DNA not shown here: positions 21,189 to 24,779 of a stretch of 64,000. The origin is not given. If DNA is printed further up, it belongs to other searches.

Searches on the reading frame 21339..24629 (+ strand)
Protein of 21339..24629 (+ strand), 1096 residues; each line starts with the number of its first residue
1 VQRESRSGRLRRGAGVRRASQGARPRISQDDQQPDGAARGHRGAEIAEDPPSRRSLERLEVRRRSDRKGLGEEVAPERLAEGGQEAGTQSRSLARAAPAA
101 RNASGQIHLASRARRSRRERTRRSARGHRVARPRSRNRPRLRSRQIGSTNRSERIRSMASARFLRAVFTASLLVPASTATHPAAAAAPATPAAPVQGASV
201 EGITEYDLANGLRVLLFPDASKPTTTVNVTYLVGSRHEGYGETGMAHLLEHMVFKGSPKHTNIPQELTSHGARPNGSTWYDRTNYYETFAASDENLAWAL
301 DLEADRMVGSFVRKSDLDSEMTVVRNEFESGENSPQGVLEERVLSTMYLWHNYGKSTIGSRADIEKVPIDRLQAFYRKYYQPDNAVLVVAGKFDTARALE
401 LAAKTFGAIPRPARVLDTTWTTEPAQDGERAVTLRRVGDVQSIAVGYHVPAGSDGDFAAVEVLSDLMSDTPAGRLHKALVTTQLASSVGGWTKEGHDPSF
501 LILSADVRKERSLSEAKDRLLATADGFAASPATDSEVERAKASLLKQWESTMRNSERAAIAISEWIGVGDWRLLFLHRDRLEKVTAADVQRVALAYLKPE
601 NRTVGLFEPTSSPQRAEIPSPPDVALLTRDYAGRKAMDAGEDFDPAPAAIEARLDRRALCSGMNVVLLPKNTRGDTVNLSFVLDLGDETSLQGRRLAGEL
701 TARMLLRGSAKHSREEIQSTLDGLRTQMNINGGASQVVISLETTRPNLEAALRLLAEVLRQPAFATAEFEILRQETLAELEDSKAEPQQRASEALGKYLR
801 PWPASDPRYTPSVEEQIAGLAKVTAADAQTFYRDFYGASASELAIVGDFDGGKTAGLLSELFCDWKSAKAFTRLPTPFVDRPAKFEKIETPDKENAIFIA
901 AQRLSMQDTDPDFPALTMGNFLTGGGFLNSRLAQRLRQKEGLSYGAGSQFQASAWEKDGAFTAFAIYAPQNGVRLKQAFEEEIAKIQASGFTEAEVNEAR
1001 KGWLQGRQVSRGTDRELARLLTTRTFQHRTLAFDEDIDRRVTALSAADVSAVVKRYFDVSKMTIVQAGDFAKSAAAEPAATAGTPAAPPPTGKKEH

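Call 75: search_protein_families(library=pfam, proteins=[window:21339-24629:+], max_evalue=0.000001)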
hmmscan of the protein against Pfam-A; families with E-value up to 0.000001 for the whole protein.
window:21339-24629:+ (1096 aa): 2 families
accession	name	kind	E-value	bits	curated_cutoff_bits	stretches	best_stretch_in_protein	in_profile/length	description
PF05193.26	Peptidase_M16_C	-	4e-59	200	23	2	368-544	3-181/181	Peptidase M16 inactive domain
PF00675.25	Peptidase_M16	-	1.1e-29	103.8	22.3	2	214-359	2-147/149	Insulinase (Peptidase family M16)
